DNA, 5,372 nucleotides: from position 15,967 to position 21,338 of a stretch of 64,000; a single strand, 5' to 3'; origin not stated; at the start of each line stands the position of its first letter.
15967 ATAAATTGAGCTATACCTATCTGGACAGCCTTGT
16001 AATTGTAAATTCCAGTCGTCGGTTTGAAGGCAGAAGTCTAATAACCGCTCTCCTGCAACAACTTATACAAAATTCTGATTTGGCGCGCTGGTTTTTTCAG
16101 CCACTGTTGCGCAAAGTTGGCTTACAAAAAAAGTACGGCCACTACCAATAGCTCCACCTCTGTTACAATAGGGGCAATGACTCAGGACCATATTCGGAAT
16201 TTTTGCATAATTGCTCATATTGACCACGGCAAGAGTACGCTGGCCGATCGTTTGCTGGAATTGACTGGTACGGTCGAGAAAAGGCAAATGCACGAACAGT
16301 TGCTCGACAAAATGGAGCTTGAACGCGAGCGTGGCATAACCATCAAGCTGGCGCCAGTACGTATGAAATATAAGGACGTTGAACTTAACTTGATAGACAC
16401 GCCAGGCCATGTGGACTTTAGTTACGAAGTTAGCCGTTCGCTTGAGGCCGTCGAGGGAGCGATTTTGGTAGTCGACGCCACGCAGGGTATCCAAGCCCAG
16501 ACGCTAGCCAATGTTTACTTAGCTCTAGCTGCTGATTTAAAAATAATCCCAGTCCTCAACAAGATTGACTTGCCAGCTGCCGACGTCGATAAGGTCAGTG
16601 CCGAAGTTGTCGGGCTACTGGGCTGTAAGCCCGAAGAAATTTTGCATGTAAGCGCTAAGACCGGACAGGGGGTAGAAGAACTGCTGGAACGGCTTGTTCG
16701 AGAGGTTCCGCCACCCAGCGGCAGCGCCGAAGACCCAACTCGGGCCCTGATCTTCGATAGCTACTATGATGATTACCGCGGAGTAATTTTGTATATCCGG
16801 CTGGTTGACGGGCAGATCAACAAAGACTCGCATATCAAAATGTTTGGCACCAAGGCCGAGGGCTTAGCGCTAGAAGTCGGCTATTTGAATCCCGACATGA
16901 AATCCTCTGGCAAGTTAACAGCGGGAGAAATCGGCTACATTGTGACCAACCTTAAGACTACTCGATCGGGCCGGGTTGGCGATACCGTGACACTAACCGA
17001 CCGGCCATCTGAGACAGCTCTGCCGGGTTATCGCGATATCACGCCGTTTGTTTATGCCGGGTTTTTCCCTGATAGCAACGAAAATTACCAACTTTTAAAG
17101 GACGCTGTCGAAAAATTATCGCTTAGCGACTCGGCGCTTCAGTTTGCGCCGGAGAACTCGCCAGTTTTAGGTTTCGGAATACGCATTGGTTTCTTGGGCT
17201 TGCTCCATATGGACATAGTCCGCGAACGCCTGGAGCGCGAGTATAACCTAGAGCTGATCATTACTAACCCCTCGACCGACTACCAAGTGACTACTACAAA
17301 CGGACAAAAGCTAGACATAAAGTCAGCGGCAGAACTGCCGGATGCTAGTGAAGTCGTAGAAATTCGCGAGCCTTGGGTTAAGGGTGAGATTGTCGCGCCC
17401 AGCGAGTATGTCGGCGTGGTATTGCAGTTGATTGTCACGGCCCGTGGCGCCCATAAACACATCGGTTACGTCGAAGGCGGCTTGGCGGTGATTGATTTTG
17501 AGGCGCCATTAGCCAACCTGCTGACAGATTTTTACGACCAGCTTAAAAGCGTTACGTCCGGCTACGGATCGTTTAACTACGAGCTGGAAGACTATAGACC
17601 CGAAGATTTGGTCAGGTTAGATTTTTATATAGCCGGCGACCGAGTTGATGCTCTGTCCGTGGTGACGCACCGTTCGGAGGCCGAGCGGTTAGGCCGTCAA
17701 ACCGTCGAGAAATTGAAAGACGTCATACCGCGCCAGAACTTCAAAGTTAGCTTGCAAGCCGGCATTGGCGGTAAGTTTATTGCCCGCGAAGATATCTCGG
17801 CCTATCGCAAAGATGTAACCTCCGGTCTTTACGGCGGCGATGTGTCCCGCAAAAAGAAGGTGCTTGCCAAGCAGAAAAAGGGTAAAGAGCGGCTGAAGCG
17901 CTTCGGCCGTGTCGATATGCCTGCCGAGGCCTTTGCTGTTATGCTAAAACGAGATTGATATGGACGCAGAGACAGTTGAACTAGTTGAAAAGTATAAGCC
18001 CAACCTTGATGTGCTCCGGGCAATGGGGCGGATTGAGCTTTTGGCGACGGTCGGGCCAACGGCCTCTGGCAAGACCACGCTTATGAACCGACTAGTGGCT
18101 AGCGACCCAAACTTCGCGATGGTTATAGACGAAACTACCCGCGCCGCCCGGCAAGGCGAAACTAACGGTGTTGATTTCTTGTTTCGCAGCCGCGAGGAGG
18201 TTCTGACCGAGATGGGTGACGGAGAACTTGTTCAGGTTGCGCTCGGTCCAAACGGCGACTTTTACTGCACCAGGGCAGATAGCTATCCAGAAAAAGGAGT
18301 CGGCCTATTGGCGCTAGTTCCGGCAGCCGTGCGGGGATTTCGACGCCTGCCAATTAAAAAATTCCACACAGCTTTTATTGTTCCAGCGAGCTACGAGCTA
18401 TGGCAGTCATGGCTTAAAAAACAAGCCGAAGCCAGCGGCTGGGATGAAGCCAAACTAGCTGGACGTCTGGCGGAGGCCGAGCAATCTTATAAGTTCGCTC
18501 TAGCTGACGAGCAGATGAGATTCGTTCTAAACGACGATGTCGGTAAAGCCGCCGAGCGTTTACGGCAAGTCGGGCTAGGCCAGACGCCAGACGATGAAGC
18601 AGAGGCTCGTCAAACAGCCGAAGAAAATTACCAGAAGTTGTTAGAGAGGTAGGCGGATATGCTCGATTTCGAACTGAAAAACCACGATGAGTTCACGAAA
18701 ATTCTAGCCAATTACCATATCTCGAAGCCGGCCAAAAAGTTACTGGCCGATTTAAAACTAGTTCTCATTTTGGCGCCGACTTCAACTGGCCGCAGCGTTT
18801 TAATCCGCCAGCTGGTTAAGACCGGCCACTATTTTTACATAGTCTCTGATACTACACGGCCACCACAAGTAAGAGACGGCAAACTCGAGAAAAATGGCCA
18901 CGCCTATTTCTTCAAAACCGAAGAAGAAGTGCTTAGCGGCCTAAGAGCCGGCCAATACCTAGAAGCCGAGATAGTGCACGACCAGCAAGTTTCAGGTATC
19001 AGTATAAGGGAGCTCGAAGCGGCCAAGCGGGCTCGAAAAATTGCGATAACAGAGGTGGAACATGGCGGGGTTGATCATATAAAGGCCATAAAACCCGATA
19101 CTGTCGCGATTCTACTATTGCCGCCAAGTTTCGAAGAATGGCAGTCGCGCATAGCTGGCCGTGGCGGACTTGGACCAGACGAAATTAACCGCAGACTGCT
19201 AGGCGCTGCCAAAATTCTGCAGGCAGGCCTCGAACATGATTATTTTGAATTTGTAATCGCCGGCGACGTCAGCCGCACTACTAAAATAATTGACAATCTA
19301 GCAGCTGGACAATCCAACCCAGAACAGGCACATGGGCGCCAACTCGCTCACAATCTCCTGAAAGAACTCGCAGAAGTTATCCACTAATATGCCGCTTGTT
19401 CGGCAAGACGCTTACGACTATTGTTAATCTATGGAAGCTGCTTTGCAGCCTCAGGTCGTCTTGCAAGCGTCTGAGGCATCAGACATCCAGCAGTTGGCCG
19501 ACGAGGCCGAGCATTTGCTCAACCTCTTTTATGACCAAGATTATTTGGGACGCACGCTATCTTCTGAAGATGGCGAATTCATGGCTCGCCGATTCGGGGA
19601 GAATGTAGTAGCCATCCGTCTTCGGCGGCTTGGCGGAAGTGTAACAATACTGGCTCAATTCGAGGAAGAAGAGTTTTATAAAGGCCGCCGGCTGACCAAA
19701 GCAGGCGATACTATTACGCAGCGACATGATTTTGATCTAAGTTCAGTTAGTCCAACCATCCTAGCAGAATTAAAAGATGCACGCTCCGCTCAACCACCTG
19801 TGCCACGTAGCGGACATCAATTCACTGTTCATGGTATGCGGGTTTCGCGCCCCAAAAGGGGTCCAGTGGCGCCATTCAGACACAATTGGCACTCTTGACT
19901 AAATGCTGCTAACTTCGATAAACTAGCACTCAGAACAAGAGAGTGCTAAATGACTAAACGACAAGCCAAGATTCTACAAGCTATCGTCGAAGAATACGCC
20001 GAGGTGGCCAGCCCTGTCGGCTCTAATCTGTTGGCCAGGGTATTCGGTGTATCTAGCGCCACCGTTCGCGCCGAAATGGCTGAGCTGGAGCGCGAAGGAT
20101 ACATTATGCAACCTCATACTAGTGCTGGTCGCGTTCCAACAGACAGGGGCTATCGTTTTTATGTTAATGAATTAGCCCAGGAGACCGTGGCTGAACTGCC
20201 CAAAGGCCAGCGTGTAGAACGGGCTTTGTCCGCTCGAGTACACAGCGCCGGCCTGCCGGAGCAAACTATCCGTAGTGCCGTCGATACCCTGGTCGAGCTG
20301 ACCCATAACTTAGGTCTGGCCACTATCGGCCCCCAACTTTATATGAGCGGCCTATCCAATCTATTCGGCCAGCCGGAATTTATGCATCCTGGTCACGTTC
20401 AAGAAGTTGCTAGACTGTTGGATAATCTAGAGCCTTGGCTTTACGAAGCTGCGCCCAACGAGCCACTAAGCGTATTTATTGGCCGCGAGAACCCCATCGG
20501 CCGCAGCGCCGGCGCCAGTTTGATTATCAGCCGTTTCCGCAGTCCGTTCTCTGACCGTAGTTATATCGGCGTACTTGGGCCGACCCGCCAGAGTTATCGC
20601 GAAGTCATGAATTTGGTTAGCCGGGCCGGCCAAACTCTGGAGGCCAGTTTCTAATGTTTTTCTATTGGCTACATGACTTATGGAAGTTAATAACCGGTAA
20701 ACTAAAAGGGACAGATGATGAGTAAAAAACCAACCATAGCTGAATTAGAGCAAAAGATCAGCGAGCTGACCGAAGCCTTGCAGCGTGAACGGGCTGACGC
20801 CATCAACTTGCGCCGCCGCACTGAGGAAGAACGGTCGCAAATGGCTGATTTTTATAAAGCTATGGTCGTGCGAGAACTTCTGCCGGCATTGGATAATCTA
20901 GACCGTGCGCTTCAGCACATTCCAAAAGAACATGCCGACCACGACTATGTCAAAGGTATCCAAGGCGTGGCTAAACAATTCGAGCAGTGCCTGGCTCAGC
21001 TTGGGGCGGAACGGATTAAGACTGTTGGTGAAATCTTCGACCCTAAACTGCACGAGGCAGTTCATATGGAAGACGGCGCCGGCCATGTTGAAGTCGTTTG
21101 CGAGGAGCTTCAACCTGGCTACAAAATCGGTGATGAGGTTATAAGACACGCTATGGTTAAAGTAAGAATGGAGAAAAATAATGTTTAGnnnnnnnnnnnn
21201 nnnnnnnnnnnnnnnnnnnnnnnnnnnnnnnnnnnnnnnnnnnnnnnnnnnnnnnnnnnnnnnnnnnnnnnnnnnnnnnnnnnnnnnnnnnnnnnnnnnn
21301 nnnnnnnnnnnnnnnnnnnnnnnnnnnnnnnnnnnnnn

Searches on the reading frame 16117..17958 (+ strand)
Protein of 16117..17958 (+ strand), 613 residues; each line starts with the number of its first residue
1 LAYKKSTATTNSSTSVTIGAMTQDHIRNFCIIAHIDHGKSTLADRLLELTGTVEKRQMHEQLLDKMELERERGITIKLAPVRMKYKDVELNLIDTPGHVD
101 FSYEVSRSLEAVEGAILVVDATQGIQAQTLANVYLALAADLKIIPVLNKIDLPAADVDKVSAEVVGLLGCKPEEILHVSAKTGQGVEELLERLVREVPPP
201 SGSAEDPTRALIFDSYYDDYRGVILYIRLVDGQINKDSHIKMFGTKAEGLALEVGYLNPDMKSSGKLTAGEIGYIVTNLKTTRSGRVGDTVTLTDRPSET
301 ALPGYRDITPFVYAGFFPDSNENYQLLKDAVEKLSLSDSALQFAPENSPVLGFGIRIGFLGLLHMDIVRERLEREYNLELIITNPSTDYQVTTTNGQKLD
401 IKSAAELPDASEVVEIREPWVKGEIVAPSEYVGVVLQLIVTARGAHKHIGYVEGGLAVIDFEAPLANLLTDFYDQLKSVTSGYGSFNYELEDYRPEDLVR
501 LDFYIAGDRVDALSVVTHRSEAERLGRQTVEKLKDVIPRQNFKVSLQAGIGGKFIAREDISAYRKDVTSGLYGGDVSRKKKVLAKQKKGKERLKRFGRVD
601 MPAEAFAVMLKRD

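Call 99: search_protein_families(library=pfam, proteins=[window:16117-17958:+], max_evalue=0.001)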
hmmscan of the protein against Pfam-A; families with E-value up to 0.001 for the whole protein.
window:16117-17958:+ (613 aa): 8 families
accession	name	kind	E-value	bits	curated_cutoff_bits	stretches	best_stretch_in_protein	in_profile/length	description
PF00009.33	GTP_EFTU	-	1.8e-58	197.7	26.5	1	25-198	2-187/188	Elongation factor Tu GTP binding domain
PF06421.17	LepA_C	-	4e-41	139.9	29.7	1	505-611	1-107/107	GTP-binding protein LepA C-terminus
PF00679.30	EFG_C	-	9.7e-19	67.6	27.9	1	416-497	2-82/89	Elongation factor G C-terminus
PF01926.29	MMR_HSR1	-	4.8e-06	27.1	21.9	1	35-149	8-113/113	50S ribosome-binding GTPase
PF00071.28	Ras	-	2.7e-05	24.3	21.6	1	76-197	36-160/162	Ras family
PF03144.31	GTP_EFTU_D2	-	7.6e-05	23.5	30.3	1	222-292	1-73/73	Elongation factor Tu domain 2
PF00025.27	Arf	-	0.00074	19.5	22.3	0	80-196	50-173/174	ADP-ribosylation factor family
PF09439.16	SRPRB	-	0.00082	19.2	25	0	78-123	36-84/178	Signal recognition particle receptor beta subunit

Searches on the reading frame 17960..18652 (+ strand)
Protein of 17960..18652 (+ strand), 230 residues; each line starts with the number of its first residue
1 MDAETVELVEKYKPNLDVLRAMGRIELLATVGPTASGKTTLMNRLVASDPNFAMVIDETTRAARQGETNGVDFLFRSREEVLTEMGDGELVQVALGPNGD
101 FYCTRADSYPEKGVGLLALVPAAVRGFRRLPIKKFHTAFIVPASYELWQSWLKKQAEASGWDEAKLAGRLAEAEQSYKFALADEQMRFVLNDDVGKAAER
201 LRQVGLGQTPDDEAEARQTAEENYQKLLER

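Call 99: search_protein_families(library=pfam, proteins=[window:17960-18652:+], max_evalue=0.001)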
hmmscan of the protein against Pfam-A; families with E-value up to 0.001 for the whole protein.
window:17960-18652:+ (230 aa): 2 families
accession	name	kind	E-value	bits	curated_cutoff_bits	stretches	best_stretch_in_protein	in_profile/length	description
PF00625.27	Guanylate_kin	-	6.6e-11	42.7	25.2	1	30-203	7-177/182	Guanylate kinase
PF13671.12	AAA_33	-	9.7e-05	23.1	27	0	27-66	1-39/143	AAA domain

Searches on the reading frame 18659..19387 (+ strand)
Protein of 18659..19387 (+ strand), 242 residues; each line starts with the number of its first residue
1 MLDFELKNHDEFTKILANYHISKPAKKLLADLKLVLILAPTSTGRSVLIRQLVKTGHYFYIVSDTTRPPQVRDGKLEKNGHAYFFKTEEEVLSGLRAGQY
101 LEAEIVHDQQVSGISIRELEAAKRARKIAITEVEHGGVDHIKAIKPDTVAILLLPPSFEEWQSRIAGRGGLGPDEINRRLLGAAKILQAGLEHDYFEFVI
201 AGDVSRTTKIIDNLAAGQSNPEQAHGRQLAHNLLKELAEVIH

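Call 99: search_protein_families(library=pfam, proteins=[window:18659-19387:+], max_evalue=0.001)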
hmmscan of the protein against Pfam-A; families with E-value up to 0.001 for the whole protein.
window:18659-19387:+ (242 aa): 1 family
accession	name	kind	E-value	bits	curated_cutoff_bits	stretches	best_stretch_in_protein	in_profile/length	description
PF00625.27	Guanylate_kin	-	3.3e-17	63.2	25.2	1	33-203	3-166/182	Guanylate kinase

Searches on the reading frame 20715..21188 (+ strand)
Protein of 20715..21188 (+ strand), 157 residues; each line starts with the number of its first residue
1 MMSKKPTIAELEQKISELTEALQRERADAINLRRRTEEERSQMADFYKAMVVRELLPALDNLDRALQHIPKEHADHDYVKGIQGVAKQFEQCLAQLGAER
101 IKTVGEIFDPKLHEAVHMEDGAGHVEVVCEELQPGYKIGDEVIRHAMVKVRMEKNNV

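Call 6: search_protein_families(library=pfam, proteins=[window:20715-21188:+], max_evalue=1)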
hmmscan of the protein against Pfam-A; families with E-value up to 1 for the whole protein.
window:20715-21188:+ (157 aa): 6 families
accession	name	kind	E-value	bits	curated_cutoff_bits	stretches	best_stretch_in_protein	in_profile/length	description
PF01025.24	GrpE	-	4.2e-42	144.1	25.8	1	3-150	15-163/165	GrpE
PF08807.15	DUF1798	-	0.0095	16.5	25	1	53-114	2-63/108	Bacterial domain of unknown function (DUF1798)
PF13094.11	CENP-Q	-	0.03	14.9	28.5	1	7-91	44-112/162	CENP-Q, a CENPA-CAD centromere complex subunit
PF07361.16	Cytochrom_B562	-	0.043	14.9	30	0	2-67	16-76/102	Cytochrome b562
PF05008.21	V-SNARE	-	0.085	13.8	25.9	0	53-99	10-58/92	Vesicle transport v-SNARE protein N-terminus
PF12964.13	DUF3853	-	0.17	12.5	22.1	1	67-107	34-72/97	Protein of unknown function (DUF3853)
